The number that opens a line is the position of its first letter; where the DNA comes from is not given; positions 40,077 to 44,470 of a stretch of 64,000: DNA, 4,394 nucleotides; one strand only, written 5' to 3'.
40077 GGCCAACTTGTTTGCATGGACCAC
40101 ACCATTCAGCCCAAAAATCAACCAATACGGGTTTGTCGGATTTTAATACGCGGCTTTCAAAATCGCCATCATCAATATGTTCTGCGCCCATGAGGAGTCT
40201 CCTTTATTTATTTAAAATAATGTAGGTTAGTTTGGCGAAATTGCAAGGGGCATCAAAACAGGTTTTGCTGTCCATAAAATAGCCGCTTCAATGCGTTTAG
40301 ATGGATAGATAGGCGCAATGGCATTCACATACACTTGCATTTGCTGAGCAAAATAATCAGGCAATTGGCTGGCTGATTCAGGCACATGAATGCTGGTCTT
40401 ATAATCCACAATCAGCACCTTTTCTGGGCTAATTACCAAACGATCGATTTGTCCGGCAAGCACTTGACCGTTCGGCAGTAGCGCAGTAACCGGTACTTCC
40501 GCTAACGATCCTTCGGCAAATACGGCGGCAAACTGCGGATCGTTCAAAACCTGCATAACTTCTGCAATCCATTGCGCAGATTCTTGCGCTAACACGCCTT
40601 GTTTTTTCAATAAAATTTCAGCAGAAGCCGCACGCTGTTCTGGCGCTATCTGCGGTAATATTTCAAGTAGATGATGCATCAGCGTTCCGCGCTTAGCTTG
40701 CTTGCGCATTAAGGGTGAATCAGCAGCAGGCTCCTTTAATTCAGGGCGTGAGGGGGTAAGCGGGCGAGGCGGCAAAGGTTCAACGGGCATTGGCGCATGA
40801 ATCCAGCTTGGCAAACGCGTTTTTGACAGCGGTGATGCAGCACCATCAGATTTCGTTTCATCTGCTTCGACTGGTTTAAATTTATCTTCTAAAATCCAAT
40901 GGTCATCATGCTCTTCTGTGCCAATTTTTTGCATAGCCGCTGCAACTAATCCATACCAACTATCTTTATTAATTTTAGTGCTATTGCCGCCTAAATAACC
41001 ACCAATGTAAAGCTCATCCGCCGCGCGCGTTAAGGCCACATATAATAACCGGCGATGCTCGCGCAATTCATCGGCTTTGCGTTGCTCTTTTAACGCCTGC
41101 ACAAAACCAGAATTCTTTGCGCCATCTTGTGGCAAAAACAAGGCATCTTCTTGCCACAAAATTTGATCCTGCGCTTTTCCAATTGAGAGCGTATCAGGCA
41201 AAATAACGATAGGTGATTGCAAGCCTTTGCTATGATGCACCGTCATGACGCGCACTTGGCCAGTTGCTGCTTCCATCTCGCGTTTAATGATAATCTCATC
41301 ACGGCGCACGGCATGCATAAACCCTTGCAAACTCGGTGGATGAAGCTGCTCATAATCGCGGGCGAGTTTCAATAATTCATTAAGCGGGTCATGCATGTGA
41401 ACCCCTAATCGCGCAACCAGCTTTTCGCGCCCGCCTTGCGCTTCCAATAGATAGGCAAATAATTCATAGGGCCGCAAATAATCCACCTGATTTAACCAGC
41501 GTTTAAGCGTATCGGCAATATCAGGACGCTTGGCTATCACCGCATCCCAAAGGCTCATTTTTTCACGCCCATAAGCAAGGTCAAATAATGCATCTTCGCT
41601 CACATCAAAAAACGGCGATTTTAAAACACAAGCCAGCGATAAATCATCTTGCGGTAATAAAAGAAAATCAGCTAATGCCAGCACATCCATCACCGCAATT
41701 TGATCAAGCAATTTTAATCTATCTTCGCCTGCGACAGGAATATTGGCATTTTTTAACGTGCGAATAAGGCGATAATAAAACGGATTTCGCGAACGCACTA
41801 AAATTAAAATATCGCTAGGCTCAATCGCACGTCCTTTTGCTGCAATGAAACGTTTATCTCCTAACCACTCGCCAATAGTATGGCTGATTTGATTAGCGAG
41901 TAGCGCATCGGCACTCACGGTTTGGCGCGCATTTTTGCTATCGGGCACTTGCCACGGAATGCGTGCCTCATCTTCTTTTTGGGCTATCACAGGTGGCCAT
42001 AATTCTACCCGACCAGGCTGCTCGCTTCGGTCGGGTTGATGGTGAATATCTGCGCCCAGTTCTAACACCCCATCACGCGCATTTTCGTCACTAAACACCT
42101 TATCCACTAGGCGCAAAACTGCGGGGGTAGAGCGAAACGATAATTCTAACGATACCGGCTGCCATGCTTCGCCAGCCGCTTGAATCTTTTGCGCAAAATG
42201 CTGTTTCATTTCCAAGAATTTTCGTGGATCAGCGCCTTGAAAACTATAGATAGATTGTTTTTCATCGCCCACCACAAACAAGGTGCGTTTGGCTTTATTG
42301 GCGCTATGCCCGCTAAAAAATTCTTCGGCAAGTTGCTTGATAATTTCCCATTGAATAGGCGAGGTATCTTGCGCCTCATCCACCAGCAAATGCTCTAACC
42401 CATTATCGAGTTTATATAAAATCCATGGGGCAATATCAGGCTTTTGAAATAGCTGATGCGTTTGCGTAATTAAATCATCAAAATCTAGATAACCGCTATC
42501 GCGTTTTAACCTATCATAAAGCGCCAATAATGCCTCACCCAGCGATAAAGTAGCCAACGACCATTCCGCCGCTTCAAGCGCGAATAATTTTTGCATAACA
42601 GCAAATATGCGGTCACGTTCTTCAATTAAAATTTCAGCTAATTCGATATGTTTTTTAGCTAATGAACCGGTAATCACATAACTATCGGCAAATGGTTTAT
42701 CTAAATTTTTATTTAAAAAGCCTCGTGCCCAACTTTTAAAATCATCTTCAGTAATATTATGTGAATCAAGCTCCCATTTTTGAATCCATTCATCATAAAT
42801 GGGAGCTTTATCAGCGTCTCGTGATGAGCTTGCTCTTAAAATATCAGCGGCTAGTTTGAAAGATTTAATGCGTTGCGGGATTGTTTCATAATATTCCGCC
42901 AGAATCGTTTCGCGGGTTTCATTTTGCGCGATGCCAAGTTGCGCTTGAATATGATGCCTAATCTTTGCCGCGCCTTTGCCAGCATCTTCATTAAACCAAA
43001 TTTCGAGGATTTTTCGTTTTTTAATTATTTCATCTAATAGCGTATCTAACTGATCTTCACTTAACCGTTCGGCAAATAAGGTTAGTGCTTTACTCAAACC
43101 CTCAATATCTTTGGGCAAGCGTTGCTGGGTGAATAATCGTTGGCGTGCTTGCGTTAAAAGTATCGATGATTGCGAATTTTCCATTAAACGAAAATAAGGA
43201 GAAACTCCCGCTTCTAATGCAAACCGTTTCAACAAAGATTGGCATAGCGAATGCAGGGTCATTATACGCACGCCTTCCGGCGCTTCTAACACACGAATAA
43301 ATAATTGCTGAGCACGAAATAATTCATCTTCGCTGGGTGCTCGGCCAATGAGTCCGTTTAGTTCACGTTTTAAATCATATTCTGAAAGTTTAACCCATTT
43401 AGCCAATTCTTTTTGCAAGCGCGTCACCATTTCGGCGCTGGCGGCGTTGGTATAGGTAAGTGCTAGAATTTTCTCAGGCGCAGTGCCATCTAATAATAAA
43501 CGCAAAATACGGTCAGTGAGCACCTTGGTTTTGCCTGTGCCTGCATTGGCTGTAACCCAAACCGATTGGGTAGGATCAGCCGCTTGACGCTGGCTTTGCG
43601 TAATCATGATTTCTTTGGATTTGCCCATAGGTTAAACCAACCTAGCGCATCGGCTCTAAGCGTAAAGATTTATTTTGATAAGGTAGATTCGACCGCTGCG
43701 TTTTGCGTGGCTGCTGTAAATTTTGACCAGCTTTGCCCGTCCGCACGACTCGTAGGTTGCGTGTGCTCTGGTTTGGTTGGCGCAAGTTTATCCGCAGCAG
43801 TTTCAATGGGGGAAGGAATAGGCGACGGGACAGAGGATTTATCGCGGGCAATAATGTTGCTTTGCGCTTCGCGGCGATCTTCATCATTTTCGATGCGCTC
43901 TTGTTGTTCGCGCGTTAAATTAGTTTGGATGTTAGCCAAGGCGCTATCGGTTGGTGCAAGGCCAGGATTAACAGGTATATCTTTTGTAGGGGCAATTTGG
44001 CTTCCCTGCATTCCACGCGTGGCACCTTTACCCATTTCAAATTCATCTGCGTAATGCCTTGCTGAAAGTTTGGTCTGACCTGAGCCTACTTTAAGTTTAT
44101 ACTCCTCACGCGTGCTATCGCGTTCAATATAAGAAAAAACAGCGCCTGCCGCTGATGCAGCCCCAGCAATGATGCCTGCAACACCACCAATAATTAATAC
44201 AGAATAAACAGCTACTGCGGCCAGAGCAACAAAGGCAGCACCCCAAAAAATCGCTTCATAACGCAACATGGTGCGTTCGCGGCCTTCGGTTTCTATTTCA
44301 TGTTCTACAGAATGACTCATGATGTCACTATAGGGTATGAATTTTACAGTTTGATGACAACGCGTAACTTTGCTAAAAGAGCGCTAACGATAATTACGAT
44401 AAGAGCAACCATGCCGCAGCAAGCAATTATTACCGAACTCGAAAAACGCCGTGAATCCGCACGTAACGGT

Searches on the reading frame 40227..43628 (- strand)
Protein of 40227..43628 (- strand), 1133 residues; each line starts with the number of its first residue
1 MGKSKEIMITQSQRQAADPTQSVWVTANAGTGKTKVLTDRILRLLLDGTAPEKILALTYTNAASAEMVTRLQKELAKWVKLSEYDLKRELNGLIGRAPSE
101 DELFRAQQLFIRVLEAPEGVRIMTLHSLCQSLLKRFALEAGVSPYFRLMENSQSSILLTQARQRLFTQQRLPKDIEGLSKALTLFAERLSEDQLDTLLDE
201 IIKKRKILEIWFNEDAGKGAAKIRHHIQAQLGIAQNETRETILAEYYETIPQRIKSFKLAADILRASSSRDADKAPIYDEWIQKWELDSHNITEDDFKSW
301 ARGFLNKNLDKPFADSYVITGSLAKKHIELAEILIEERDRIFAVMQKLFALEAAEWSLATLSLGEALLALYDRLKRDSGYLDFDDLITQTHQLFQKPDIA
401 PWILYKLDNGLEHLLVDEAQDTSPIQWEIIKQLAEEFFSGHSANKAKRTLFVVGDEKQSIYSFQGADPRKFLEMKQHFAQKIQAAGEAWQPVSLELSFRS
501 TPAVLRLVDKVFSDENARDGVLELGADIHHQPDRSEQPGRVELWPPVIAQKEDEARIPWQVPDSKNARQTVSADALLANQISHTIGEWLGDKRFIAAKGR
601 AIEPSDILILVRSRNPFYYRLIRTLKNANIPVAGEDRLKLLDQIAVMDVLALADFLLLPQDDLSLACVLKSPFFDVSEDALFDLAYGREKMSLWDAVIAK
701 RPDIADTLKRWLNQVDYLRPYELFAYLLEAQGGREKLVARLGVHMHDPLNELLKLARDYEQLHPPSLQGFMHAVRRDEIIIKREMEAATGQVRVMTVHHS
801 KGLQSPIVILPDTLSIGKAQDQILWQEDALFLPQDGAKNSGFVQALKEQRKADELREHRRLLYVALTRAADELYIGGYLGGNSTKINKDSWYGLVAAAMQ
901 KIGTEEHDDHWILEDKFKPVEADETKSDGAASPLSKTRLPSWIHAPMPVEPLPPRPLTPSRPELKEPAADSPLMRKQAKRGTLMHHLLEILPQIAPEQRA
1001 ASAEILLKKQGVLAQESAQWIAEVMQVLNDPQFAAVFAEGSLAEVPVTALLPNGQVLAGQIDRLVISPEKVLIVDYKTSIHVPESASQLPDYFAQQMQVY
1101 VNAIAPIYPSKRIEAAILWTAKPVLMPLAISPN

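Call 26: search_protein_families(library=ncbifam, proteins=[window:40227-43628:-], max_evalue=1e-10)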
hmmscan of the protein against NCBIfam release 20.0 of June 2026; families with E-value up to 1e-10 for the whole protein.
window:40227-43628:- (1133 aa): 14 families
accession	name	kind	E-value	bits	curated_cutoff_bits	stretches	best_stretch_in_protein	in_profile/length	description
TIGR02784.1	addA_alphas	equivalog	0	1106.2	860.75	1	12-1128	2-1138/1138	double-strand break repair helicase AddA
TIGR02785.1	addA_Gpos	equivalog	8.1e-75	252.5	707.65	1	10-887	3-888/1234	helicase-exonuclease AddAB subunit AddA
NF010485.0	PRK13909.1-2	equivalog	1.2e-73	248.7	650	2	363-514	284-426/909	RecB-like helicase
TIGR00609.1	recB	equivalog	2e-68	231.5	696.05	1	26-877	15-812/1175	exodeoxyribonuclease V subunit beta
NF010487.0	PRK13909.1-4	equivalog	1.4e-56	192.3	759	2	299-658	214-528/924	RecB-like helicase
TIGR01073.1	pcrA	equivalog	1.8e-55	188.6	911.2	3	372-518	174-299/725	DNA helicase PcrA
TIGR01074.1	rep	equivalog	6.6e-33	113.9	951.45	1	368-514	167-292/668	DNA helicase Rep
NF008743.0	PRK11773.1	equivalog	2.9e-31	108.6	965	1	369-520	175-305/720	DNA helicase II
NF010486.0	PRK13909.1-3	equivalog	2.2e-30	105.4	1109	1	374-481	295-400/921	RecB-like helicase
TIGR01075.1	uvrD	equivalog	2.3e-30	105.5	1144.45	1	369-519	170-299/715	DNA helicase II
NF010484.0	PRK13909.1-1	equivalog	3.9e-30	104.4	1074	2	367-513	299-436/945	RecB-like helicase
NF008128.0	PRK10876.1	equivalog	5.2e-30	103.9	1697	1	342-872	307-812/1181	exodeoxyribonuclease V subunit beta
NF008172.0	PRK10919.1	equivalog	1.9e-25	89.2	1168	1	369-506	169-285/673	DNA helicase Rep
NF008276.0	PRK11054.1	equivalog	7.1e-25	87.6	543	1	267-480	297-492/684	DNA helicase IV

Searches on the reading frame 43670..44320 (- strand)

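Call 41: search_protein_families(library=padloc, proteins=[window:43670-44320:-], max_evalue=1)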
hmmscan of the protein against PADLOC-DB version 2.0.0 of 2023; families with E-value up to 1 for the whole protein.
window:43670-44320:- (216 aa): 0 families

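Call 42: search_protein_families(library=phrogs, proteins=[window:43670-44320:-], max_evalue=1)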
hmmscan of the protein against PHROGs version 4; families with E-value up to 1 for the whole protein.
window:43670-44320:- (216 aa): 2 families
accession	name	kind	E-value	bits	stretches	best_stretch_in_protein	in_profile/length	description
phrog_404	-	tail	0.6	11.2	1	124-154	85-115/118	minor tail protein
phrog_1350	-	lysis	0.96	10.6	0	28-67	10-49/97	holin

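Call 69: search_protein_families(library=pfam, proteins=[window:43670-44320:-], max_evalue=0.001)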
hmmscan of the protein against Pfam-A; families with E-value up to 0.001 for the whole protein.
window:43670-44320:- (216 aa): 0 families
